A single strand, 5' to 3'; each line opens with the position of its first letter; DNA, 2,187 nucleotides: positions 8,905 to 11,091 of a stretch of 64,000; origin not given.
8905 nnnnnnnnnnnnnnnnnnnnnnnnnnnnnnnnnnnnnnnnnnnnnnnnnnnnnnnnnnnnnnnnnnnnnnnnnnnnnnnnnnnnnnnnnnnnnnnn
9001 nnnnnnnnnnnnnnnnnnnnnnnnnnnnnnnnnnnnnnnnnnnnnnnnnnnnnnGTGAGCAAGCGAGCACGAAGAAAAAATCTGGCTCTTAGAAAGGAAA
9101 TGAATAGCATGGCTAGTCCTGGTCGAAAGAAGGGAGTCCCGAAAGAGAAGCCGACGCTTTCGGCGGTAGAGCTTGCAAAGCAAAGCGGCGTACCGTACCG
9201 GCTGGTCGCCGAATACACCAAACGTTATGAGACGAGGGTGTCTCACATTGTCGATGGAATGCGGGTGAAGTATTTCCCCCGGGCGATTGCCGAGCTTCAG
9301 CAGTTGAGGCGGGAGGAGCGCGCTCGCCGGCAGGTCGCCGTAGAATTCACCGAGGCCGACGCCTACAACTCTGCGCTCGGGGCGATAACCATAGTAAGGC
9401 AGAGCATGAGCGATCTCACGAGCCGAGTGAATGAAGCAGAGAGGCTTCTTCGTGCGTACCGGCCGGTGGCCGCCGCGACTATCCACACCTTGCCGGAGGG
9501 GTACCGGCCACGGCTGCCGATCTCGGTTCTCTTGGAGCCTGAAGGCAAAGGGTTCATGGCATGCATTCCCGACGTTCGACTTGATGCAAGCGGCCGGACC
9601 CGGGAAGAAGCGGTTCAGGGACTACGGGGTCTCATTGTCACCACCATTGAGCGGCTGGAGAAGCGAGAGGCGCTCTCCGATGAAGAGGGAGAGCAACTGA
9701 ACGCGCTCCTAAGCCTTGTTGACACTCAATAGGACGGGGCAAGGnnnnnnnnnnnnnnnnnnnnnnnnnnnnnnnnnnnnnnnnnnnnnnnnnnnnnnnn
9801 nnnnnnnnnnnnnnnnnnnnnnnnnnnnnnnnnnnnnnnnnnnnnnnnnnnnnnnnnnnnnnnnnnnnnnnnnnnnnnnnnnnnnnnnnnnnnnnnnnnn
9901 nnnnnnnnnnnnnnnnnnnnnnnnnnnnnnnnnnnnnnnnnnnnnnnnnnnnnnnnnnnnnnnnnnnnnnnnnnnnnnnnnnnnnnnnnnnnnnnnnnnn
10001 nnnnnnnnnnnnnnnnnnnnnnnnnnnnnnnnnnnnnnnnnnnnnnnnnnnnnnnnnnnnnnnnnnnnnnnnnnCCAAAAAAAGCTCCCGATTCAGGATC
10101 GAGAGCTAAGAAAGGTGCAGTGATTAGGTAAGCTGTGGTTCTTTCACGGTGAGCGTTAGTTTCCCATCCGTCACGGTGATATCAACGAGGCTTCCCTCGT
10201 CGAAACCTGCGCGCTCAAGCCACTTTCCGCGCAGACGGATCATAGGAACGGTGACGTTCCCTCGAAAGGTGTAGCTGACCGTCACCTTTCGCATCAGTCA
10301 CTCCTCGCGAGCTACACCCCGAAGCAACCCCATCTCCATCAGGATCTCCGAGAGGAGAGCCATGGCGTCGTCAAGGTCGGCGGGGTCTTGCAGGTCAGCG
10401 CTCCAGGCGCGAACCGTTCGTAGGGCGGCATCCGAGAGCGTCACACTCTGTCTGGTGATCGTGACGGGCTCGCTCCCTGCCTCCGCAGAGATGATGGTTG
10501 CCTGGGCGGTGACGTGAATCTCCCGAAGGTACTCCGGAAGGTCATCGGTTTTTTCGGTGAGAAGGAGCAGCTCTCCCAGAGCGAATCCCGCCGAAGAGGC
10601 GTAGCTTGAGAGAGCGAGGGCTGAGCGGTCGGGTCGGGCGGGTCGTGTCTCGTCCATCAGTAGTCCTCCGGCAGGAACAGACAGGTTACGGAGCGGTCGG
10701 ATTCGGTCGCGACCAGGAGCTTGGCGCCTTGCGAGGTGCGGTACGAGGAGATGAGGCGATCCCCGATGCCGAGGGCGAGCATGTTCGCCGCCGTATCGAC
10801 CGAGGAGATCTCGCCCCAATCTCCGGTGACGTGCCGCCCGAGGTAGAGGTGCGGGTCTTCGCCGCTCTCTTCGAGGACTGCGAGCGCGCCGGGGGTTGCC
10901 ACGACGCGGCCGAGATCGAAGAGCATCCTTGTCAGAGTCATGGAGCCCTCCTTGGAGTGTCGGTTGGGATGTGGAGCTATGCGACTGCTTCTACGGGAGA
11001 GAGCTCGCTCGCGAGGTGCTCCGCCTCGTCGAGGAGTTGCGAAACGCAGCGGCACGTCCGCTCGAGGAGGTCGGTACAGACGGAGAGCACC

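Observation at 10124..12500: Six-gene minus-strand operon: truncated sigma-like protein, Zn-ribbon, ArdC-like zincin, two coupled small ORFs and a SymE/AbrB-like mini-ORF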

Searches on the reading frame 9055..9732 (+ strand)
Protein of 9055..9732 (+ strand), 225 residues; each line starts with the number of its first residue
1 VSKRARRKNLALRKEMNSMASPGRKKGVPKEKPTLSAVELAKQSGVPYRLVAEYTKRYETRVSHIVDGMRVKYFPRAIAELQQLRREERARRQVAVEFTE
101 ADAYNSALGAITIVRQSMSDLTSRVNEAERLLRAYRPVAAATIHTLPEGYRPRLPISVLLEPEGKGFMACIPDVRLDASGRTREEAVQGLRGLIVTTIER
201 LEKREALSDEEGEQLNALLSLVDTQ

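Call 14: search_protein_families(library=pfam, max_evalue=0.01, proteins=[window:9055-9732:+])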
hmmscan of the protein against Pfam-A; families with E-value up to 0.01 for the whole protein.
window:9055-9732:+ (225 aa): 0 families

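Call 110: search_protein_families(library=pfam, max_evalue=0.1, proteins=[window:9055-9729:+])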
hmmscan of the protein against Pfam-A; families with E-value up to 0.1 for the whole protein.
window:9055-9729:+ (225 aa): 1 family
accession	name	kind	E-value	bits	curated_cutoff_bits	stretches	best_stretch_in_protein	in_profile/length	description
PF13411.12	MerR_1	-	0.021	15.3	21.6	1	38-85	4-50/69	MerR HTH family regulatory protein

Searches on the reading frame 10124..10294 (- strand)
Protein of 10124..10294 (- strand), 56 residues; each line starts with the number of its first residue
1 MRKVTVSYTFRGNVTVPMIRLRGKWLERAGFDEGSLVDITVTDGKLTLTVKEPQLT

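Call 3: search_protein_families(library=pfam, max_evalue=1, proteins=[window:10124-10294:-])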
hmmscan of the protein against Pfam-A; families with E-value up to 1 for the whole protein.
window:10124-10294:- (56 aa): 3 families
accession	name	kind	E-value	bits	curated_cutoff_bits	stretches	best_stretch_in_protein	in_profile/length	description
PF08845.15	SymE_toxin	-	3.2e-13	50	29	1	2-50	2-54/54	Toxin SymE, type I toxin-antitoxin system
PF04014.23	MazE_antitoxin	-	0.00074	19.9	24.7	1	25-50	16-42/48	Antidote-toxin recognition MazE, bacterial antitoxin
PF16379.11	DUF4989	-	0.078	12.7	22.8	1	5-52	177-224/293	Domain of unknown function (DUF4989)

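Call 4: search_protein_families(library=ncbifam, max_evalue=1, proteins=[window:10124-10294:-])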
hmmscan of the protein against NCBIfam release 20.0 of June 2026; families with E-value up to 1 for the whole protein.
window:10124-10294:- (56 aa): 3 families
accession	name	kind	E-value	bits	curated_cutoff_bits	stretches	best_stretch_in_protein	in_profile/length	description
NF010128.0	PRK13605.1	equivalog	3.1e-12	46.4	132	1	2-54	21-75/113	endoribonuclease SymE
NF011650.0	PRK15068.1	equivalog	0.13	11.1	209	1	16-43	253-280/324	tRNA 5-methoxyuridine(34)/uridine 5-oxyacetic acid(34) synthase CmoB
TIGR01439.1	lp_hng_hel_AbrB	domain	0.14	11.9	28.3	1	29-49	20-41/44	transcriptional regulator, AbrB family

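Call 47: search_protein_families(library=phrogs, max_evalue=0.01, proteins=[window:10127-10294:-])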
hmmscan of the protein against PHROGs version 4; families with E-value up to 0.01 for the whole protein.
window:10127-10294:- (56 aa): 2 families
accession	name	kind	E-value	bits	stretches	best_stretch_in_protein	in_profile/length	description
phrog_20906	-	unknown function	0.002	19.1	1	17-49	27-59/61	-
phrog_32044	-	unknown function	0.0039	18.2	1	14-46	29-61/118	-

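Call 74: search_dna_similar(query=window:10127-10294:-, collection=plasmids, mode=protein, max_evalue=0.001, max_rows=25, rows=spread)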
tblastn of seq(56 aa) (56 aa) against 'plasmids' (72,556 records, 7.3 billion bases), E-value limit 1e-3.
Records with a match: 4; places in all: 4; records where one place covers at least 80% of the query: 4.
Best place of each record, by identity: <60% 4.
By first word of the organism name: Escherichia 4.
By predicted mobility (MOB-suite, as given by PLSDB): non-mobilizable 4.
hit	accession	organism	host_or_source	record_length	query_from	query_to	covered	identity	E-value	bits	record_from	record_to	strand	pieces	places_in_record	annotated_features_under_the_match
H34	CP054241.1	Escherichia coli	Homo sapiens,bone infection of foot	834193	2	55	96%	42.9%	2e-6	49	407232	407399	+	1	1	symE: endoribonuclease SymE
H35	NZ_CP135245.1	Escherichia coli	Food,other,Pig ear pet treat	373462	2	53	93%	44.4%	6e-7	50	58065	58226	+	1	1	symE: endoribonuclease SymE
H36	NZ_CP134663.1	Escherichia coli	Larus michahellis,bacteria,cloaca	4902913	2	53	93%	44.4%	8e-7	50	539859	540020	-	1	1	none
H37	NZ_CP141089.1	Escherichia coli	Homo sapiens,Infected Human Urine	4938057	2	53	93%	42.6%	1e-6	49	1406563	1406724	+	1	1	none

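Call 88: search_protein_families(library=padloc, max_evalue=0.01, proteins=[window:10127-10294:-])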
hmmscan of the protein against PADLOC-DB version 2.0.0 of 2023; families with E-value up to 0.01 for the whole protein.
window:10127-10294:- (56 aa): 0 families

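Call 94: find_homologous_proteins(query=window:10127-10294:-, max_evalue=0.001)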
Query window:10127-10294:- (56 aa): 52 proteins with E <= 0.001 among 52 candidates.
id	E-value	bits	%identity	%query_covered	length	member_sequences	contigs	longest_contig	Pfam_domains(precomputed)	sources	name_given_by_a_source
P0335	1.3e-27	111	96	100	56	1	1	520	PF08845.16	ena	-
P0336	3.9e-26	107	93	100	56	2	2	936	PF08845.16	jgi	jgi:toxic protein SymE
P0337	3.1e-24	101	98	88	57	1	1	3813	PF08845.16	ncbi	-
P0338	3.2e-24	101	84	100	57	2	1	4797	PF08845.16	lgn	-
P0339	4.9e-24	100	84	100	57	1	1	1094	PF08845.16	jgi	jgi:hypothetical protein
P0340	1.8e-23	98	82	100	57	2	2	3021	PF08845.16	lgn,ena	-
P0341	2.4e-23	98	84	100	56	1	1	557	PF08845.16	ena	-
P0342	9.7e-23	96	82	100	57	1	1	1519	PF08845.16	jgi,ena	-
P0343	1.0e-22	96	82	100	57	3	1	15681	PF08845.16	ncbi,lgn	-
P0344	1.5e-22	95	82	100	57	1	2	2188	PF08845.16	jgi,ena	-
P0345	2.5e-22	95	83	96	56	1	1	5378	PF08845.16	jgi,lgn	jgi:hypothetical protein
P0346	2.6e-22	95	80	100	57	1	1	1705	PF08845.16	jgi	jgi:hypothetical protein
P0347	6.5e-22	93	82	98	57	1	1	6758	PF08845.16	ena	-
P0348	8.0e-22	93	82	100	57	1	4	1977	PF08845.16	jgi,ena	-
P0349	1.1e-21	93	77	100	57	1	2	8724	PF08845.16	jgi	jgi:hypothetical protein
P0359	6.7e-20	87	75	98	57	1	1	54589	PF08845.16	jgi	jgi:toxic protein SymE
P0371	1.1e-12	65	61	100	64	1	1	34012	PF08845.16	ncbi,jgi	jgi:hypothetical protein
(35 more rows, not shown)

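Call 95: find_encoding_contigs(protein=P0359, flank=5000, max_places=2)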
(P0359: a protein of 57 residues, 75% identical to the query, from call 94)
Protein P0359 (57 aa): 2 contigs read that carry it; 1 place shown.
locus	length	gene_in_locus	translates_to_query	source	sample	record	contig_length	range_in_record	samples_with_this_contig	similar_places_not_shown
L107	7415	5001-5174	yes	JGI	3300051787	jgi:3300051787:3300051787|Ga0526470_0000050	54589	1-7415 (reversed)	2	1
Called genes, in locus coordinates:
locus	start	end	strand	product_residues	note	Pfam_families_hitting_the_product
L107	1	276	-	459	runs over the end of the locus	-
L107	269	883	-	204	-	-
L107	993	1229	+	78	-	-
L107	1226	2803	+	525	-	PF00239:Resolvase, PF07508:Recombinase, PF13408:Zn_ribbon_recom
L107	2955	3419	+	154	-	-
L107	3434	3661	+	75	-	-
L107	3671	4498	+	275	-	PF08401:ArdcN (weak)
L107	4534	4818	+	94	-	-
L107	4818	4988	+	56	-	-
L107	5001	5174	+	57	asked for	PF08845:SymE_toxin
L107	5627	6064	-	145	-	-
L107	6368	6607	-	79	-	PF01402:RHH_1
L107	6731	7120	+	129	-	-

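Call 96: find_encoding_contigs(protein=P0371, flank=5000, max_places=2)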
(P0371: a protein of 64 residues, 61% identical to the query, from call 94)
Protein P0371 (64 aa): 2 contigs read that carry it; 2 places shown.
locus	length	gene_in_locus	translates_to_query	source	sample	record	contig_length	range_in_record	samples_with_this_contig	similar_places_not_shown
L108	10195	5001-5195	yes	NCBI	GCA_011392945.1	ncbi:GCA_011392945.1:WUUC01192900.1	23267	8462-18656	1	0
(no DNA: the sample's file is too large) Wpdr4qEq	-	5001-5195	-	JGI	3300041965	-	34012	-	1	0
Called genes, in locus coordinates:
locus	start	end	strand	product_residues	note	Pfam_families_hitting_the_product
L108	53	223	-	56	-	-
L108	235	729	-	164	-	-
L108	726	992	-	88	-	PF01381:HTH_3 (faint)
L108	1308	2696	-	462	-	-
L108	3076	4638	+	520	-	PF00239:Resolvase, PF07508:Recombinase (weak), PF13408:Zn_ribbon_recom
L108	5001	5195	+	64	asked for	PF08845:SymE_toxin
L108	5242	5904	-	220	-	-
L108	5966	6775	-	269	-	PF12686:DUF3800 (weak)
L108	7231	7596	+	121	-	-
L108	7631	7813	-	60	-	PF01402:RHH_1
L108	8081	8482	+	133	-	-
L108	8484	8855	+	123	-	-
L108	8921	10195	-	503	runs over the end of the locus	PF13582:Reprolysin_3 (weak), PF13688:Reprolysin_5 (weak)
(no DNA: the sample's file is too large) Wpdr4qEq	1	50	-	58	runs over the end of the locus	-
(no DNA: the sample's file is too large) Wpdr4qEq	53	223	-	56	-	-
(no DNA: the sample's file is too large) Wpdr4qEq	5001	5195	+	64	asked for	PF08845:SymE_toxin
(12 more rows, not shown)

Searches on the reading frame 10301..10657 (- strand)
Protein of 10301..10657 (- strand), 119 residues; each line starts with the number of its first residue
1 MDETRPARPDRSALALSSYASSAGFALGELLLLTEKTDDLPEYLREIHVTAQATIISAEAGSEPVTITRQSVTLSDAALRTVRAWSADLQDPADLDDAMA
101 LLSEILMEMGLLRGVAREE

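Call 3: search_protein_families(library=pfam, max_evalue=1, proteins=[window:10301-10657:-])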
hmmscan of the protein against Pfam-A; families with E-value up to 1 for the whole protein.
seq(119 aa): 1 family
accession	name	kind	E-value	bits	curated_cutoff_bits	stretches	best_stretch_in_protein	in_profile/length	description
PF20178.3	ToxA_N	-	0.049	13.7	27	1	49-96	32-78/249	Dermonecrotic toxin, N-terminal domain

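Call 4: search_protein_families(library=ncbifam, max_evalue=1, proteins=[window:10301-10657:-])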
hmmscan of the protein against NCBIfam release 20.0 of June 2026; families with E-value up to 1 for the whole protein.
seq(119 aa): 0 families

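Call 47: search_protein_families(library=phrogs, max_evalue=0.01, proteins=[window:10301-10657:-])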
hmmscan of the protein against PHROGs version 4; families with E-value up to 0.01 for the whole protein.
seq(119 aa): 0 families

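Call 87: search_solved_structures(query=window:10301-10657:-, max_evalue=10)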
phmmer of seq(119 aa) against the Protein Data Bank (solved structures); distinct sequences matched with E-value up to 10: 0.

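Call 88: search_protein_families(library=padloc, max_evalue=0.01, proteins=[window:10301-10657:-])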
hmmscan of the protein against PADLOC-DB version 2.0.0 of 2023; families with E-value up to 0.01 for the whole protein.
seq(119 aa): 0 families

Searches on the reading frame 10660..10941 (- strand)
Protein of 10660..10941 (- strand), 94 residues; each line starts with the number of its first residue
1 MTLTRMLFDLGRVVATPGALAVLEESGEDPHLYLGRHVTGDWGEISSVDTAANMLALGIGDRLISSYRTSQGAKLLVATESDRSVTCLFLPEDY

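Call 3: search_protein_families(library=pfam, max_evalue=1, proteins=[window:10660-10941:-])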
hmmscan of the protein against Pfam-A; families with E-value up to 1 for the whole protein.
seq(94 aa): 0 families

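Call 4: search_protein_families(library=ncbifam, max_evalue=1, proteins=[window:10660-10941:-])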
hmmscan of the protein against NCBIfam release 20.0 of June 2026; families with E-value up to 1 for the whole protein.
seq(94 aa): 0 families

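Call 28: search_dna_similar(query=window:10660-10941:-, collection=plasmids, mode=protein, max_evalue=0.001, max_rows=25, rows=spread)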
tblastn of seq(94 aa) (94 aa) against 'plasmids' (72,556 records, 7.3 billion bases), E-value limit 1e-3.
Records with a match: 173; places in all: 182; records where one place covers at least 80% of the query: 163.
Best place of each record, by identity: <60% 173.
By first word of the organism name: Vibrio 73; Pseudomonas 14; Paenibacillus 11; Ralstonia 10; Shewanella 9; Photobacterium 9; Methylomonas 4; Providencia 4; Xanthomonas 3; Stutzerimonas 3; and 27 more.
By predicted mobility (MOB-suite, as given by PLSDB): conjugative 73; non-mobilizable 65; mobilizable 35.
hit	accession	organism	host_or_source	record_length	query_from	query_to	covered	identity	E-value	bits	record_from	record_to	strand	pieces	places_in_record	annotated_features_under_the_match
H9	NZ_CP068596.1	Paenibacillus sonchi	cell culture,soil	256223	1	94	100%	52.1%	1e-20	91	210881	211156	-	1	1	hypothetical protein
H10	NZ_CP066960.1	Xanthomonas campestris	Sinapis arvensis,Cell Culture,leaf ...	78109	7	94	94%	48.9%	8e-16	77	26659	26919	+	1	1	hypothetical protein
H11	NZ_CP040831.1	Paenibacillus polymyxa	Potato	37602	8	94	93%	48.3%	3e-18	84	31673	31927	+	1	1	hypothetical protein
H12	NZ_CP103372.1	Massilia sp. H6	Whole genome of bacteria,soil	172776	7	94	94%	45.5%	4e-15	76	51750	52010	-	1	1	none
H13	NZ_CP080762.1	Diaphorobacter sp. MNS-0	mixed culture,waste water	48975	7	94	94%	44.1%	7e-17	81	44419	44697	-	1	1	hypothetical protein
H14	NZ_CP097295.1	Vibrio sp. J383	Atlantic salmon,Tissue sample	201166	4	94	97%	41.3%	4e-11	64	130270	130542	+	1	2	hypothetical protein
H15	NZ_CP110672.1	Vibrio alginolyticus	-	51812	6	94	95%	41.8%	1e-13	71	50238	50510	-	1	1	hypothetical protein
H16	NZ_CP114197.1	Vibrio parahaemolyticus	Penaeus vannamei,cell culture,Shrimp ...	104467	2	94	99%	39.8%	3e-10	62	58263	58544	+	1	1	type I restriction endonuclease subunit M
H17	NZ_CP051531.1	Shewanella baltica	fish gut,Atlantic Mackerel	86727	5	94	96%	40.7%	3e-9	59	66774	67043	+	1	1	hypothetical protein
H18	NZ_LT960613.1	Vibrio tapetis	-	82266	8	94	93%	42.0%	6e-12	67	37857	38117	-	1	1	hypothetical protein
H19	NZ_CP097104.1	Pseudomonas sp. NY11382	Homo sapiens,Airway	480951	1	94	100%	38.8%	6e-10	61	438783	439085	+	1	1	hypothetical protein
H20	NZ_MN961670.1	Pseudomonas putida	Homo sapiens,urine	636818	1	94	100%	38.8%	6e-10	61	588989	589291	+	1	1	hypothetical protein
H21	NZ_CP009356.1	Vibrio tubiashii ATCC 19109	Mercenaria mercenaria,Larvae from hard ...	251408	4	94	97%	39.4%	9e-8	54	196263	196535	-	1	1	hypothetical protein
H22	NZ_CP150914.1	Vibrio parahaemolyticus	Penaeus vannamei,cell culture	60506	4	94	97%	39.1%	9e-12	66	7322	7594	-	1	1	type I restriction endonuclease subunit M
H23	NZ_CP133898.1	Vibrio parahaemolyticus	Penaeus vannamei,Diseased shrimp,Shrimp ...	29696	8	94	93%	40.7%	4e-11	64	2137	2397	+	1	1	type I restriction endonuclease subunit M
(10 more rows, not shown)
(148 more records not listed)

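Call 30: get_annotated_region(hit=H13, flank=5000)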
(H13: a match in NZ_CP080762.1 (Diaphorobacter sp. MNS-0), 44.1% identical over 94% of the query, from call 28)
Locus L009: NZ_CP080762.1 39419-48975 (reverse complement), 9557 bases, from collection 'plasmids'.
description: Diaphorobacter sp. MNS-0 plasmid unnamed1, complete sequence
organism: Diaphorobacter sp. MNS-0 (NCBI taxid 2866628)
taxonomy: Bacteria; Pseudomonadota; Betaproteobacteria; Burkholderiales; Comamonadaceae; Diaphorobacter; Diaphorobacter sp. MNS-0
host: -; source: mixed culture,waste water; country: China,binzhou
typing (MOB-suite, as given by PLSDB): non-mobilizable
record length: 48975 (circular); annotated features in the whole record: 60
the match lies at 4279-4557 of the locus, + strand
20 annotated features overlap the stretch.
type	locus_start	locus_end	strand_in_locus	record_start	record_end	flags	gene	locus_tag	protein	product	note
CDS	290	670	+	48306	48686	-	-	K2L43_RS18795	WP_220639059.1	hypothetical protein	-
CDS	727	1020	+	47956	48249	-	-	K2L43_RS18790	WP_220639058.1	hypothetical protein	-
CDS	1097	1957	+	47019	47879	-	-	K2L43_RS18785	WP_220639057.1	N-6 DNA methylase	GO:0006306 - DNA methylation [Evidence IEA]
CDS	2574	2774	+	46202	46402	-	-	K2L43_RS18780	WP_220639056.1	hypothetical protein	-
CDS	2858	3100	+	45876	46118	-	-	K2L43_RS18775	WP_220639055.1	hypothetical protein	-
CDS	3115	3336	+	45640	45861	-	-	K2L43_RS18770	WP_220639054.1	hypothetical protein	-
CDS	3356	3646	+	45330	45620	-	-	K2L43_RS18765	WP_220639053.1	hypothetical protein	-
CDS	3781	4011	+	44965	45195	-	-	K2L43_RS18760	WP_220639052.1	hypothetical protein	-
CDS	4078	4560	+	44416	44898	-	-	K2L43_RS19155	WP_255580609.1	hypothetical protein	-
CDS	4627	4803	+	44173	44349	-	-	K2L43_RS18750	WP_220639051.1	hypothetical protein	-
CDS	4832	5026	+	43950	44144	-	-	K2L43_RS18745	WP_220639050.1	hypothetical protein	-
CDS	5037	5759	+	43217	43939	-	-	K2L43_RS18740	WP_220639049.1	EAL domain-containing protein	-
CDS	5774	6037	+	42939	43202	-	-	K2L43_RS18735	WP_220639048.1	hypothetical protein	-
CDS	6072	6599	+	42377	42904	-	-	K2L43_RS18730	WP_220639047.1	hypothetical protein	-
CDS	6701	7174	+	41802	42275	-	-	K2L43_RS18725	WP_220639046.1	hypothetical protein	-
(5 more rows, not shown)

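Call 47: search_protein_families(library=phrogs, max_evalue=0.01, proteins=[window:10660-10941:-])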
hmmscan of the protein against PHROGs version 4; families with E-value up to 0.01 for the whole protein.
seq(94 aa): 0 families

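Call 86: search_solved_structures(query=window:10660-10941:-, max_evalue=10, show_alignments=1)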
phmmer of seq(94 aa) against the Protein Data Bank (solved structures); distinct sequences matched with E-value up to 10: 3.
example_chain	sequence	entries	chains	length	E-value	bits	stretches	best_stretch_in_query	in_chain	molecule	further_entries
2auw_A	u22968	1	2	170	0.73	13.1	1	36-71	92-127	hypothetical protein NE0471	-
8rym_D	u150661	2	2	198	0.92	12.8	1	15-90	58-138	TCR alpha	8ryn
8ryo_D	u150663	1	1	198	0.93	12.8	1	15-90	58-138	TCR alpha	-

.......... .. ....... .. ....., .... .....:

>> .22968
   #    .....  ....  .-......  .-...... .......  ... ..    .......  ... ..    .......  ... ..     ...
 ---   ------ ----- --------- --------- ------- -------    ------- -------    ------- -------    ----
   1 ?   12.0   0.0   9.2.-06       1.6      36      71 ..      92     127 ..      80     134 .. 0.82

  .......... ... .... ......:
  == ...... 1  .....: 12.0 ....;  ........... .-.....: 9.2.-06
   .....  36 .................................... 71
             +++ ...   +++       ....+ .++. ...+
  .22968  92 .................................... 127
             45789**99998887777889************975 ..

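Call 88: search_protein_families(library=padloc, max_evalue=0.01, proteins=[window:10660-10941:-])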
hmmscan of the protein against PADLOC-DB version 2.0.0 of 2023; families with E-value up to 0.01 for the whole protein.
seq(94 aa): 0 families
